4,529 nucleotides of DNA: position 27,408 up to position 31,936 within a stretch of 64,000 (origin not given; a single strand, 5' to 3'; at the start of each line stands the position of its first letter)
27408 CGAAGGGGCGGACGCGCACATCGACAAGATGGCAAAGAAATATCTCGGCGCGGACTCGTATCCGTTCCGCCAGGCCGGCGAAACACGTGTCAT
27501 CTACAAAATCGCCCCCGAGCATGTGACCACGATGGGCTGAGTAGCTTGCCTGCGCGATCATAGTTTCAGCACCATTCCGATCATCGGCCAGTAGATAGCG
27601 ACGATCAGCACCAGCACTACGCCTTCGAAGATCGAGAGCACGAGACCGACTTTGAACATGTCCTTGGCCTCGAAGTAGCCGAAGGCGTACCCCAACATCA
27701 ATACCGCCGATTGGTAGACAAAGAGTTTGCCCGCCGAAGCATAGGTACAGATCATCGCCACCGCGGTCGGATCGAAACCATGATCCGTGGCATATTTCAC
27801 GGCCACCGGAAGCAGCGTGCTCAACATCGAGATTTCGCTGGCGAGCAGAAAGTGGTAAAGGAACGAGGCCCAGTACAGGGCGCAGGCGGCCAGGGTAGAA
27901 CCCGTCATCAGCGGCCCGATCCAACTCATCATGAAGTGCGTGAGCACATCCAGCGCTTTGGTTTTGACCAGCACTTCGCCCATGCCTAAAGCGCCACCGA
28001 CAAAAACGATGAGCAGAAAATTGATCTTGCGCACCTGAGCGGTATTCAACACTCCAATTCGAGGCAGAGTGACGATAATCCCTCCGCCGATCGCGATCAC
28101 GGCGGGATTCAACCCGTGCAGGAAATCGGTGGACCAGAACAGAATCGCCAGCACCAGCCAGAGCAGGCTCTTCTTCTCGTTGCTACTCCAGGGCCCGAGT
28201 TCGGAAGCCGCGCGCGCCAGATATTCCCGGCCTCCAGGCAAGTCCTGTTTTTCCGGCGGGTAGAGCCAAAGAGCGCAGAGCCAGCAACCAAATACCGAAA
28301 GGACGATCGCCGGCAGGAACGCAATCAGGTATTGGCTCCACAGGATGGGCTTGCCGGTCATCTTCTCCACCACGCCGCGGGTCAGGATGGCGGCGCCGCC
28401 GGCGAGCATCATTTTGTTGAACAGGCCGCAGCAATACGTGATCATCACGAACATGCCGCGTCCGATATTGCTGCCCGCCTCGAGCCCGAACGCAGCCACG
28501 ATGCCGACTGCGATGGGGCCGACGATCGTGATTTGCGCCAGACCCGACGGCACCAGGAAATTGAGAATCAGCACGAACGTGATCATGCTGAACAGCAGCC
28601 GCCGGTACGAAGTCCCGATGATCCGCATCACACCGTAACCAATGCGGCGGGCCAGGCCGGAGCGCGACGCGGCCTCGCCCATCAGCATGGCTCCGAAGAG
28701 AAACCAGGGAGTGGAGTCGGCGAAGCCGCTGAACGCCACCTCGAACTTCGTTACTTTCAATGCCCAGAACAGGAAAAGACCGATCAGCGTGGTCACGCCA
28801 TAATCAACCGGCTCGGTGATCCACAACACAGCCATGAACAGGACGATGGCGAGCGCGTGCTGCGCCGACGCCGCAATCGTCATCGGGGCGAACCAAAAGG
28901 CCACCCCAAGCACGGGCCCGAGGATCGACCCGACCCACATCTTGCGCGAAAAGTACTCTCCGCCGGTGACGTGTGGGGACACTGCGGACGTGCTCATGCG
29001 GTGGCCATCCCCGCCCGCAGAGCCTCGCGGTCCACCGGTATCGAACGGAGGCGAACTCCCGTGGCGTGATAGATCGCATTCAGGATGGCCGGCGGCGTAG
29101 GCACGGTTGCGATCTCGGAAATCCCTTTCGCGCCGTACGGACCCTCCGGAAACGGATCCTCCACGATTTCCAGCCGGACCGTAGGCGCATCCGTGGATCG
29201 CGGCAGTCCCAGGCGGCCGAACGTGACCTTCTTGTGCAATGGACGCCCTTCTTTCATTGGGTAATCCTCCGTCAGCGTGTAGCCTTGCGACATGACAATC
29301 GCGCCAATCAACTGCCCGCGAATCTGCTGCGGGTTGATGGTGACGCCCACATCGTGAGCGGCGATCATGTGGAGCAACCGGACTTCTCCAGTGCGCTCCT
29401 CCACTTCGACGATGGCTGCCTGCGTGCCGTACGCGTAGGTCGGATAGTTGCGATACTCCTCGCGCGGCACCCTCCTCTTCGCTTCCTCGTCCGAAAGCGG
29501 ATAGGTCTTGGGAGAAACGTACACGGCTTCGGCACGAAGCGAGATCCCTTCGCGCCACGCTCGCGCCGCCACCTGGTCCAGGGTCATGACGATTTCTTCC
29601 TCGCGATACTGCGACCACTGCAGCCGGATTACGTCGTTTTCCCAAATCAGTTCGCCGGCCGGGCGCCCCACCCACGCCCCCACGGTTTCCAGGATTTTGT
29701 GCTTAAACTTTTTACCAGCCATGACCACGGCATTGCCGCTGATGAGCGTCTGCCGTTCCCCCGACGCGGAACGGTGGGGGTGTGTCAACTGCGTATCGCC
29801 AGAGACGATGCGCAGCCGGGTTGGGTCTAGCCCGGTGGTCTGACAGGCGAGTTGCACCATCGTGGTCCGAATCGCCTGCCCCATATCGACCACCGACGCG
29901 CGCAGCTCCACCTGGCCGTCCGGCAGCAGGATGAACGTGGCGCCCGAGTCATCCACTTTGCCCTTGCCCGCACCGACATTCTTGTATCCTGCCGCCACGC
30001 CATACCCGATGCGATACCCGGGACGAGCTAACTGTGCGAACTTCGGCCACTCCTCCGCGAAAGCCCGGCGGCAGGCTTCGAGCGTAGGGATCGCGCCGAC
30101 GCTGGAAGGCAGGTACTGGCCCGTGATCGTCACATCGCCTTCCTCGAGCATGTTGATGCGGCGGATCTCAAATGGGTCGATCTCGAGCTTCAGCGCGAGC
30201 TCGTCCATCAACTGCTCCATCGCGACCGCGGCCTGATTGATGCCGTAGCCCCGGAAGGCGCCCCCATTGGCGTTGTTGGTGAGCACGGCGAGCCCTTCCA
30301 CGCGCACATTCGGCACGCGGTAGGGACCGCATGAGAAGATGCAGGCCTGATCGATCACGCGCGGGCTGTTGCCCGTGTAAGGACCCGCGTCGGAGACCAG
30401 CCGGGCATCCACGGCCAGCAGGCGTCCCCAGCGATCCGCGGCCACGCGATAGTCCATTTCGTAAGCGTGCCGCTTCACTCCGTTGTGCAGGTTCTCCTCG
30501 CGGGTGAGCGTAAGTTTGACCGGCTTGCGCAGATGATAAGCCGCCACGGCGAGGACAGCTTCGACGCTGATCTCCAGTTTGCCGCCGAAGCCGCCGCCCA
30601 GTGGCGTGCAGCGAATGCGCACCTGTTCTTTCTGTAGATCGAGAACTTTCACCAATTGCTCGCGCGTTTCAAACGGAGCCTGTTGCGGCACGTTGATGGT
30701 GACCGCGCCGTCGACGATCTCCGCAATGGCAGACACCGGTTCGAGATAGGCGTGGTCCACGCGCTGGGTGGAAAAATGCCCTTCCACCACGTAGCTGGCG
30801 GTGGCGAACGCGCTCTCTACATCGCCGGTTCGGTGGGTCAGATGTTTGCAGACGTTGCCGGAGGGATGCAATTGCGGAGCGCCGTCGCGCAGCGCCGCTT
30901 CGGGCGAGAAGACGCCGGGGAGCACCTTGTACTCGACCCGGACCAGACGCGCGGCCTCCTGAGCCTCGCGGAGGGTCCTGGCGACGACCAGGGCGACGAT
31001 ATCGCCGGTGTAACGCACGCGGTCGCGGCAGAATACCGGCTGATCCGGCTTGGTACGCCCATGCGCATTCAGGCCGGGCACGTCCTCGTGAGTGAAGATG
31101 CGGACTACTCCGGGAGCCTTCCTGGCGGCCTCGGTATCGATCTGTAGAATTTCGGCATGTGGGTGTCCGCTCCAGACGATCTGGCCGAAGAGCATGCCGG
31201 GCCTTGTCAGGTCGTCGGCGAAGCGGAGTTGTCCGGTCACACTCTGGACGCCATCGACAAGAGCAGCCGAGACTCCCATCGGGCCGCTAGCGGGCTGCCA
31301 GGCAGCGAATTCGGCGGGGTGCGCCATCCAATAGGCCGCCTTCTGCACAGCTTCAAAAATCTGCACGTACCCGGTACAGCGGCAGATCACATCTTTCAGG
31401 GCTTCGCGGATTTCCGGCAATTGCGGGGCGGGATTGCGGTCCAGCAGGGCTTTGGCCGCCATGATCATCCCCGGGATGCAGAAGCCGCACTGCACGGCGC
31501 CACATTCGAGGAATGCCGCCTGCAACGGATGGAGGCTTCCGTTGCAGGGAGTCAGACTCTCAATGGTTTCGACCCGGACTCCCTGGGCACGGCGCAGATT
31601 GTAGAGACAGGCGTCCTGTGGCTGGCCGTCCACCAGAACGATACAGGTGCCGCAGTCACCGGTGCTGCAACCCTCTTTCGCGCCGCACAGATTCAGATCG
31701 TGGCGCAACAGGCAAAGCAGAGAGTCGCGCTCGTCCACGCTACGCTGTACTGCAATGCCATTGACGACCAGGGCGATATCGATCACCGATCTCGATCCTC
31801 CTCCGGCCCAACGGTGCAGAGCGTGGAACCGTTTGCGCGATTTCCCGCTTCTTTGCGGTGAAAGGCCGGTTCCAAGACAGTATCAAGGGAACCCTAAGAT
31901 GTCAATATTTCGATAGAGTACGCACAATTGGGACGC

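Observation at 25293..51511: Ten paired copies of a PurR/LacI-type palindrome link F420 genes, two Mo-hydroxylase operons, a TonB receptor and a bicupin into one putative regulon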

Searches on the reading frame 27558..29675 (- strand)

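Call 9: search_protein_families(library=pfam, proteins=[window:27558-29675:-])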
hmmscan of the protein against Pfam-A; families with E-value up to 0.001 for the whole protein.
window:27558-29675:- (705 aa): 2 families
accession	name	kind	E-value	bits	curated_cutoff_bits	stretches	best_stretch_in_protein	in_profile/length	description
PF00939.25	Na_sulph_symp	-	1.3e-53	183.1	27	1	256-702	15-472/472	Sodium:sulfate symporter transmembrane region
PF03600.22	CitMHS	-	3.8e-25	89.1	31.9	1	283-643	2-335/336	Citrate transporter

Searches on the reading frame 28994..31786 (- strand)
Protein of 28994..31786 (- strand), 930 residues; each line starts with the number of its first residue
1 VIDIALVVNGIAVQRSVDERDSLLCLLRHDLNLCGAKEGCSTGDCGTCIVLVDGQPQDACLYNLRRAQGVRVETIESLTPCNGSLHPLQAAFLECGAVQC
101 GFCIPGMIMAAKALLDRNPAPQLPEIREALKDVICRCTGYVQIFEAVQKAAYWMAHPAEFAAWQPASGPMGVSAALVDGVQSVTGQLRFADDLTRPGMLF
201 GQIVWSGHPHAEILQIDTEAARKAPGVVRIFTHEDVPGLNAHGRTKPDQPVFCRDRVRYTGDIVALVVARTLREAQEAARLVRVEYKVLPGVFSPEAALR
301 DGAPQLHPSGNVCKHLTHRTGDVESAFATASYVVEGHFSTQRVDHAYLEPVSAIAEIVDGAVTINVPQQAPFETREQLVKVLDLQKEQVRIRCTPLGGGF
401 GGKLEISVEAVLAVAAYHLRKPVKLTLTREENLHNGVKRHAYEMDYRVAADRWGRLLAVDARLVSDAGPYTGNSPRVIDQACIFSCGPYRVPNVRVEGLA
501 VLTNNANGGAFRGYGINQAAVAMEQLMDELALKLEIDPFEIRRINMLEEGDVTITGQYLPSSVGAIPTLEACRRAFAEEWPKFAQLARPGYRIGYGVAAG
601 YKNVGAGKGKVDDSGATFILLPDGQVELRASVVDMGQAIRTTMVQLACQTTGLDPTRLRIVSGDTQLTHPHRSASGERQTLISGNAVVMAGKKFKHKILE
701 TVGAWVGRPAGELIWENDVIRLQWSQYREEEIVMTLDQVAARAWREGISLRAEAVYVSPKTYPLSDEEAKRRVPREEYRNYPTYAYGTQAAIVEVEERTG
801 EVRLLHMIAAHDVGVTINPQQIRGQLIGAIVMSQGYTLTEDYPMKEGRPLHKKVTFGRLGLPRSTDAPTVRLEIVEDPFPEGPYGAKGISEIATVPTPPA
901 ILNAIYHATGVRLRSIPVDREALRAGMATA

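Call 9: search_protein_families(library=pfam, proteins=[window:28994-31786:-])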
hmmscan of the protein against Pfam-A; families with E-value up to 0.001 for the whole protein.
window:28994-31786:- (930 aa): 5 families
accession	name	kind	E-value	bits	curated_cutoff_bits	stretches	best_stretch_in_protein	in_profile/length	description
PF02738.23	MoCoBD_1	-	1.9e-77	260.1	27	1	308-546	3-244/244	Molybdopterin cofactor-binding domain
PF20256.3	MoCoBD_2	-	1.3e-52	179.5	27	1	585-868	16-283/283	Molybdopterin cofactor-binding domain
PF01315.27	Ald_Xan_dh_C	-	3.3e-32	111.5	31.3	1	184-290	1-110/110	Aldehyde oxidase and xanthine dehydrogenase, a/b hammerhead domain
PF01799.25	Fer2_2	-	2.8e-29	101.5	30.3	1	74-148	1-75/75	[2Fe-2S] binding domain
PF00111.32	Fer2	-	0.00038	20.8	21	1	8-58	3-54/77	2Fe-2S iron-sulfur cluster binding domain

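Call 31: search_protein_families(library=ncbifam, proteins=[window:28994-31786:-], max_evalue=0.00001)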
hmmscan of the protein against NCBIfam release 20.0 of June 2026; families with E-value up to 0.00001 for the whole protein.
window:28994-31786:- (930 aa): 20 families
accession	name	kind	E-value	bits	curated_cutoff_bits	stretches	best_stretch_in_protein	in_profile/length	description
TIGR03311.1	Se_dep_XDH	equivalog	6.8e-207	689.4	830.45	2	6-699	3-679/848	selenium-dependent xanthine dehydrogenase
NF045668.1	pterin_aldehy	equivalog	9.3e-160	533.6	1100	2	5-698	4-718/905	molybdopterin-dependent aldehyde oxidoreductase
TIGR03196.1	pucD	equivalog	9.7e-155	516.9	783.65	1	178-923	11-754/763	xanthine dehydrogenase subunit D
TIGR03194.1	4hydrxCoA_A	equivalog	4.1e-126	422.3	994.55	1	176-921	3-740/746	4-hydroxybenzoyl-CoA reductase subunit alpha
NF043082.1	XdhA_XDHase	equivalog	1.4e-123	413.6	780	1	171-924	2-749/758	xanthine dehydrogenase subunit XdhA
NF007426.0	PRK09970.1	equivalog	5.7e-118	395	916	1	170-923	6-751/761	xanthine dehydrogenase molybdenum-binding subunit XdhA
NF041018.1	glyceraldDH_alpha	equivalog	3.5e-100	336.5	790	1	180-922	13-739/741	glyceraldehyde dehydrogenase subunit alpha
TIGR02965.1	xanthine_xdhB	equivalog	4.1e-92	309.6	849.5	1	181-846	12-665/758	xanthine dehydrogenase molybdopterin binding subunit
TIGR03313.1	Se_sel_red_Mo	hypoth_equivalog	1.9e-89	300.6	1101.9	3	308-710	349-757/951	molybdopterin-dependent oxidoreductase Mo/Fe-S-binding subunit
NF041671.1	peri_hyde_PaoC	equivalog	2e-86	291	1180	2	171-703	19-538/735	aldehyde oxidoreductase molybdenum-binding subunit PaoC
NF040766.1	CODH_aero_grp5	exception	8e-79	265.7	950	1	178-923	13-781/785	aerobic carbon-monoxide dehydrogenase large subunit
TIGR02969.1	mam_aldehyde_ox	subfamily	1e-73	248.5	1912.3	2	161-677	567-1080/1330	aldehyde oxidase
TIGR02416.1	CO_dehy_Mo_lg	equivalog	8.8e-73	245.7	991.15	1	183-909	6-750/770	aerobic carbon-monoxide dehydrogenase large subunit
NF043084.2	XdhC_XDHase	equivalog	2.7e-47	160.1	217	1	4-150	3-149/151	xanthine dehydrogenase subunit XdhC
TIGR03193.1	4hydroxCoAred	equivalog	2.8e-43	147.4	257.8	1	5-151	3-148/148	4-hydroxybenzoyl-CoA reductase subunit gamma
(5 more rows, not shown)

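Call 66: search_solved_structures(query=window:28994-31783:-, max_evalue=1e-40)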
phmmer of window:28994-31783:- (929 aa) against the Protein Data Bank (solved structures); distinct sequences matched with E-value up to 1e-40: 40.
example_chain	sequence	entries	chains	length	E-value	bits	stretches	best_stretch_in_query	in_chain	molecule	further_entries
1dgj_A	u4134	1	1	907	7.9e-111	374.7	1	4-690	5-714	ALDEHYDE OXIDOREDUCTASE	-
1sij_A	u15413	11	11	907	2.7e-104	353.1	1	4-691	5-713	Aldehyde oxidoreductase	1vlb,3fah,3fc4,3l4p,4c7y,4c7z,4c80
1rm6_A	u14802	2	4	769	8.3e-85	288.6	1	164-920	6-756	4-hydroxybenzoyl-CoA reductase alpha subunit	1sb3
3hrd_A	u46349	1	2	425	3.2e-84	286.7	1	169-575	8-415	Nicotinate dehydrogenase large molybdopterin subunit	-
1n5x_A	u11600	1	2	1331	2.2e-79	270.6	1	180-689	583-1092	Xanthine Dehydrogenase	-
1fo4_A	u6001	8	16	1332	2.2e-79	270.6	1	180-689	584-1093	XANTHINE DEHYDROGENASE | Xanthine dehydrogenase/oxidase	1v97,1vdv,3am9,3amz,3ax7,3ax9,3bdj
3una_A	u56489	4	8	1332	2.3e-79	270.6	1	180-689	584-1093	Xanthine dehydrogenase/oxidase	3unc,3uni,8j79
1wyg_A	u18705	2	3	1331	2.7e-79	270.4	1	182-675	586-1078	Xanthine dehydrogenase/oxidase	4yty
4yrw_A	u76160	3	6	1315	5.9e-79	269.2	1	182-675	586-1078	Xanthine dehydrogenase/oxidase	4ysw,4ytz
2e3t_A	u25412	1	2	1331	6.2e-79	269.2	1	182-675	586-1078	Xanthine dehydrogenase/oxidase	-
3an1_A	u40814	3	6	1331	6.2e-79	269.2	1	182-675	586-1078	Xanthine dehydrogenase/oxidase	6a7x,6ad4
6adj_A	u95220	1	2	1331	6.2e-79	269.2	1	182-675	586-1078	Xanthine dehydrogenase/oxidase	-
6abu_A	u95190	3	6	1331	6.2e-79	269.2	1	182-675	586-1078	Xanthine dehydrogenase/oxidase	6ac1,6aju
6ac4_A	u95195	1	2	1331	6.2e-79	269.2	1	182-675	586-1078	Xanthine dehydrogenase/oxidase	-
2e1q_A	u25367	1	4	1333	7.7e-78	265.6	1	182-689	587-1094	Xanthine dehydrogenase/oxidase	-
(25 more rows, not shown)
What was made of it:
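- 27558..31786 (-): Fused 2Fe-2S/Mo-cofactor hydroxylase (MOP-like, no FAD domain) and a DASS anion symporter. Pfam (call 9), NCBIfam below all cut-offs (call 31), PDB best hit Desulfovibrio aldehyde oxidoreductase (call 66).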
